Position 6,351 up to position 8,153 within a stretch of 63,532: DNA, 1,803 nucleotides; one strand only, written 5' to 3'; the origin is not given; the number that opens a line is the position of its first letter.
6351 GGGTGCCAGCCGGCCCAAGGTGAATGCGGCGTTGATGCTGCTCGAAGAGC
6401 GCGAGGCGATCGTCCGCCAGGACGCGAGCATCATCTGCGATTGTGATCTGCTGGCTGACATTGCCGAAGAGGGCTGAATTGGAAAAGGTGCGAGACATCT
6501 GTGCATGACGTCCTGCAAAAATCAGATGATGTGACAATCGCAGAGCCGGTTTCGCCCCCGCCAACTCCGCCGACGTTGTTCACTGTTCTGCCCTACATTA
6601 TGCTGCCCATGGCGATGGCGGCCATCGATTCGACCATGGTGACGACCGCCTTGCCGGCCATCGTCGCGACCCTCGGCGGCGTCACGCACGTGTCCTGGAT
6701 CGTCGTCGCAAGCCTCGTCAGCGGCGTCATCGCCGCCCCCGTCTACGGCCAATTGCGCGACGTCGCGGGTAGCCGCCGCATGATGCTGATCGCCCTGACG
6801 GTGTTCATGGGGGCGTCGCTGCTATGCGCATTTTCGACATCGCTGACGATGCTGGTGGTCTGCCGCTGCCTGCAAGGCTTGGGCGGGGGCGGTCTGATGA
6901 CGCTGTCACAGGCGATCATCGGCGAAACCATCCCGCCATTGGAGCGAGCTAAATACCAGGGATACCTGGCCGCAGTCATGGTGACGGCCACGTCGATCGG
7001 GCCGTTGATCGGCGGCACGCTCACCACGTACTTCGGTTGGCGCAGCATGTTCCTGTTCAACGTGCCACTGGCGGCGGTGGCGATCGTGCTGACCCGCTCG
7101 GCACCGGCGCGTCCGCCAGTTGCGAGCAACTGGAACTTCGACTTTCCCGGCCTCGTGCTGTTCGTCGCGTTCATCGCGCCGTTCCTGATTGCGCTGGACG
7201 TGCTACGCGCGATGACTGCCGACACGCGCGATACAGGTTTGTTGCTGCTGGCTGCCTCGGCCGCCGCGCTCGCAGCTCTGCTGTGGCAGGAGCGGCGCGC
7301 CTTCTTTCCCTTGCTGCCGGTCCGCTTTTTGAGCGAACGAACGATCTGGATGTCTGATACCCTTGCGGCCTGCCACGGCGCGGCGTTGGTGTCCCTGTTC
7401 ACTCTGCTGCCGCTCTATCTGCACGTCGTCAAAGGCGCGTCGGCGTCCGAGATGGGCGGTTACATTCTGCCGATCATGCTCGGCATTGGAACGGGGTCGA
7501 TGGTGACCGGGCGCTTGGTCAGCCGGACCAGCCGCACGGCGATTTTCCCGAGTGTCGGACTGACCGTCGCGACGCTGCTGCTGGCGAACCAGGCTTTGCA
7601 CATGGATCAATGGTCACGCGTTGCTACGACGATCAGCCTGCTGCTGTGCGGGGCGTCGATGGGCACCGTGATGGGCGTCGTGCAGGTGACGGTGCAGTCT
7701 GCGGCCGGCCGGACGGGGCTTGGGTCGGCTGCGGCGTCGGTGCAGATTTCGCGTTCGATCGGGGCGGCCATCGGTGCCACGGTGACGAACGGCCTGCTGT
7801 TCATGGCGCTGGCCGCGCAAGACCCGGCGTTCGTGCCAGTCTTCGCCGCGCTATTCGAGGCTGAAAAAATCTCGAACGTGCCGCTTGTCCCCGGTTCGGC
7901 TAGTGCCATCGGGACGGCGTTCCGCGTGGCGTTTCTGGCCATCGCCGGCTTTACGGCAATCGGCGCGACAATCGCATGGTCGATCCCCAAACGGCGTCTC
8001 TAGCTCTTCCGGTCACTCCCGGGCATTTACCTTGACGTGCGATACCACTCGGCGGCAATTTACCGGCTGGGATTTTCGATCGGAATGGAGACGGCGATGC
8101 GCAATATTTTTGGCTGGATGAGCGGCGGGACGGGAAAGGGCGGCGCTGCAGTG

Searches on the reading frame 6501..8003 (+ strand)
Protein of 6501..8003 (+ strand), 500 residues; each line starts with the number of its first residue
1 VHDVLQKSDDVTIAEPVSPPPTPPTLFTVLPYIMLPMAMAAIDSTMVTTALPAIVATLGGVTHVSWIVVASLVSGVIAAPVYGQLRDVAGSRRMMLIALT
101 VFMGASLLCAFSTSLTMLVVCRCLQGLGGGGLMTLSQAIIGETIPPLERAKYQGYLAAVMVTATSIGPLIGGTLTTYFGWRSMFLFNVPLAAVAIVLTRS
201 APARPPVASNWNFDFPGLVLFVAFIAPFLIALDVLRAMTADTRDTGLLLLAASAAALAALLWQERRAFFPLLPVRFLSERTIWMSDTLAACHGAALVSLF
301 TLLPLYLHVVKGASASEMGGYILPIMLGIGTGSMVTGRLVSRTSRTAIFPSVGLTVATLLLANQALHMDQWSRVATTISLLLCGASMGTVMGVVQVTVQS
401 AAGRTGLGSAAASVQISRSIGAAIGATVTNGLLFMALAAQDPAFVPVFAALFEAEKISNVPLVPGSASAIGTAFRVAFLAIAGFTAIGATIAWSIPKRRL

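Call 55: search_protein_families(library=ncbifam, proteins=[window:6501-8003:+], max_evalue=0.00001)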
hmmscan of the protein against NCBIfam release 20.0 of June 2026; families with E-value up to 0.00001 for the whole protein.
window:6501-8003:+ (500 aa): 57 families (the best 25 are shown)
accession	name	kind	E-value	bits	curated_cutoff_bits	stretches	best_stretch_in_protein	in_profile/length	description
NF000095.1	tet_MFS_OtrB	exception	8.1e-50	169.9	999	1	26-435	24-439/563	oxytetracycline resistance efflux MFS transporter OtrB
NF000009.1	tet_MFS_Tcr3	exception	3.1e-49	167.9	1000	1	26-439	29-448/512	tetracycline efflux MFS transporter Tcr3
TIGR00711.1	efflux_EmrB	subfamily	4.4e-44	151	230.2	1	33-430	7-405/485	DHA2 family efflux MFS transporter permease subunit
NF040895.2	MFS_effux_SdrM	equivalog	1.6e-39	136.3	550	1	32-438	10-409/441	multidrug efflux MFS transporter SdrM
NF011571.1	PRK14995.1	subfamily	7.2e-27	94.3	701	1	32-434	10-412/493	SmvA family efflux MFS transporter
NF000025.1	MFS_efflux_tcmA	exception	9.1e-25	87.4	999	1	33-436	31-432/538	tetracenomycin C efflux MFS transporter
NF000031.1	MFS_efflux_LmrA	exception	1.2e-24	86.9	850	1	37-434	40-438/484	lincomycin efflux MFS transporter Lmr(A)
NF007799.0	PRK10504.1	subfamily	1.3e-24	87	426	1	36-426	18-410/471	multidrug transporter subunit MdtD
NF040856.1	FexB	exception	1.2e-23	83.6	950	1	35-448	21-434/469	chloramphenicol/florfenicol efflux MFS transporter FexB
NF000391.1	EmrB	exception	2.1e-23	82.7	925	1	35-432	18-417/501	multidrug efflux MFS transporter permease subunit EmrB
NF000218.1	FexA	exception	4e-22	78.5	900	1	35-442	28-438/475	chloramphenicol/florfenicol efflux MFS transporter FexA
TIGR00880.1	2_A_01_02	superfamily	4.2e-21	75.5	131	1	66-198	2-134/141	multidrug resistance protein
TIGR00895.1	2A0115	subfamily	2.4e-17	63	418.55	1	28-195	17-187/398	aromatic acid/H+ symport family MFS transporter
NF012169.0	qepA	equivalog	5.6e-17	61.5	1075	1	31-440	24-431/511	fluoroquinolone efflux MFS transporter QepA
NF052222.1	UridTportUriT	equivalog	5.8e-16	58.5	600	1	60-384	48-371/463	uridine transporter UriT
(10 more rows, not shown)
